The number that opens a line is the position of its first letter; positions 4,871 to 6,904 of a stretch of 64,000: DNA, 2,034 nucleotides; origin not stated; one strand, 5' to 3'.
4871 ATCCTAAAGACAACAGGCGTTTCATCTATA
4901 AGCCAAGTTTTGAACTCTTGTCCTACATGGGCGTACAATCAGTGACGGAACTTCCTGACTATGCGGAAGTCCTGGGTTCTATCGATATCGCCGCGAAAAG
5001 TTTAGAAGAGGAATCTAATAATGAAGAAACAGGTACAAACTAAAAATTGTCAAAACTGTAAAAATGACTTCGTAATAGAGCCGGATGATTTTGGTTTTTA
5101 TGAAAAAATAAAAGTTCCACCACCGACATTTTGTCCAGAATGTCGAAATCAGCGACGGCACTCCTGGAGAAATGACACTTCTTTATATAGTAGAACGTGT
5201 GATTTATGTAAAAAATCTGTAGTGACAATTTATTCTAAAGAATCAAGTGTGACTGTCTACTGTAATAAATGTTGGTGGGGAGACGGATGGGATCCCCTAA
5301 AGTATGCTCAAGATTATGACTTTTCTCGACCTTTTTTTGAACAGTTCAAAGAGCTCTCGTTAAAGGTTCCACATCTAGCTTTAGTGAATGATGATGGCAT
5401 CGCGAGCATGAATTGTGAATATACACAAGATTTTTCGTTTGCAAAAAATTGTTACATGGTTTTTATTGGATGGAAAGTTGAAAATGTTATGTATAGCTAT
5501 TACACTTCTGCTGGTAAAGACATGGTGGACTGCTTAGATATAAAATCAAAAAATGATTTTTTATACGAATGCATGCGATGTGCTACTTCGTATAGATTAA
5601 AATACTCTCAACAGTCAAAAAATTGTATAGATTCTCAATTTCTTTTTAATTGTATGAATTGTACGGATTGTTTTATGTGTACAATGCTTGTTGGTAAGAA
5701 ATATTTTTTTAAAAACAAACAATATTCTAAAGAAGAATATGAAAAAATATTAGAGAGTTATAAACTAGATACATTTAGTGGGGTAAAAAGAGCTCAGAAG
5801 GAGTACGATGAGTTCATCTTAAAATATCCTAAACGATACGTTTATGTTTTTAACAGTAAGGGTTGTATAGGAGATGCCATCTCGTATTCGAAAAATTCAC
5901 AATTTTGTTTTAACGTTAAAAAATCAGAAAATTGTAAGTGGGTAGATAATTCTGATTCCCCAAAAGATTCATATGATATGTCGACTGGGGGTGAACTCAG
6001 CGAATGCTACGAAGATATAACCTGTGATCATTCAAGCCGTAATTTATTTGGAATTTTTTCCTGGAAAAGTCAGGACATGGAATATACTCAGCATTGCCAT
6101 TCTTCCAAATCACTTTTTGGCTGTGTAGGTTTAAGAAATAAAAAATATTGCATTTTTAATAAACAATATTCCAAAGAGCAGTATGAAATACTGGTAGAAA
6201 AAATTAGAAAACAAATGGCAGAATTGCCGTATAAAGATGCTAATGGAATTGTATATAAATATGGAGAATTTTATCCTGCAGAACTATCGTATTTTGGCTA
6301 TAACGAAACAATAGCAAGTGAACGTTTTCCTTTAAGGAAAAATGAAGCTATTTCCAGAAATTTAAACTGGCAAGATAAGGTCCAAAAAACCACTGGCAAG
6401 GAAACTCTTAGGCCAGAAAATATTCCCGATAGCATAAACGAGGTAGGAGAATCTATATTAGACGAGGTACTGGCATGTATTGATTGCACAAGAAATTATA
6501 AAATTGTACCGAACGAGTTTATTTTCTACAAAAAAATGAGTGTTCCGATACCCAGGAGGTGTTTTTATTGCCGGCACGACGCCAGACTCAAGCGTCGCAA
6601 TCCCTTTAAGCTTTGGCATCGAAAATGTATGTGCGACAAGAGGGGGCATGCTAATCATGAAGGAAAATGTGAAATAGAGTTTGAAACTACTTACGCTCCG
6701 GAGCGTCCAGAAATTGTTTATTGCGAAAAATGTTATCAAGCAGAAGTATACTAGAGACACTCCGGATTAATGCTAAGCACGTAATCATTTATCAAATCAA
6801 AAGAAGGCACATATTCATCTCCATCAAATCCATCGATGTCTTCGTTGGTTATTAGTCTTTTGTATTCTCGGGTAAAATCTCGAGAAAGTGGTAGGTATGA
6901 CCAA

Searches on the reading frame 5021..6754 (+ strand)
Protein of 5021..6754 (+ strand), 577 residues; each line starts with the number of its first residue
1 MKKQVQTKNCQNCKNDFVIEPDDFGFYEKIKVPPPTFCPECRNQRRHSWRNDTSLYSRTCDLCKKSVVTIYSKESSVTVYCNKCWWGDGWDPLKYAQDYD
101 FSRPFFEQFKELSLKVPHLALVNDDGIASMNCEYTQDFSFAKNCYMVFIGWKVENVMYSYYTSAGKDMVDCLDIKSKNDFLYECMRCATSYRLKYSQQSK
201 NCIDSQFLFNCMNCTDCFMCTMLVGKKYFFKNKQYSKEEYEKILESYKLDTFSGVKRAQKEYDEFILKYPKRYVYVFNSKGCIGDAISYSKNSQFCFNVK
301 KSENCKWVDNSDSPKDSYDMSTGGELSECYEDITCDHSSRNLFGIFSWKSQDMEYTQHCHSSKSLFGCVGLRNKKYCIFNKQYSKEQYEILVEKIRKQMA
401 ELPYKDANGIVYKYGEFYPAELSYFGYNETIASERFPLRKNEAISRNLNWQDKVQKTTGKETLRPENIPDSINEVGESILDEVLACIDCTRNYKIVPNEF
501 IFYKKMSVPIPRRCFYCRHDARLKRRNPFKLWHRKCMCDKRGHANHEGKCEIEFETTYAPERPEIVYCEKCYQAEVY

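Call 53: search_protein_families(library=padloc, proteins=[window:5021-6754:+], max_evalue=1)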
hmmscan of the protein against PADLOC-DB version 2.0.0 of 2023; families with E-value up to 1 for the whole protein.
window:5021-6754:+ (577 aa): 0 families
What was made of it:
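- PADLOC finds nothing for A, B or C (call 53).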

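Call 54: search_protein_families(library=phrogs, proteins=[window:5021-6754:+], max_evalue=1)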
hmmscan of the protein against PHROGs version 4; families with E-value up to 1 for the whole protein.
window:5021-6754:+ (577 aa): 3 families
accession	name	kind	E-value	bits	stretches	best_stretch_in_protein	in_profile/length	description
phrog_21864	-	unknown function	0.033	15.5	1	255-282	18-46/61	-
phrog_3616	-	unknown function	0.04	14.7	1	277-306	12-41/222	-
phrog_6422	-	moron, auxiliary metabolic gene and host takeover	0.049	15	1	1-65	1-60/120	Lar-like restriction alleviation protein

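Call 57: search_protein_families(library=pfam, proteins=[window:5021-6754:+], max_evalue=0.01)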
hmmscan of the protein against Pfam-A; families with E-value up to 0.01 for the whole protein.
window:5021-6754:+ (577 aa): 1 family
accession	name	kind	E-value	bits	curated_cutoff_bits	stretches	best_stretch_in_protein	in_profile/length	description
PF13451.12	zf_Tbcl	-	0.0097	16.3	24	1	7-47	4-45/48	Probable treble clef domain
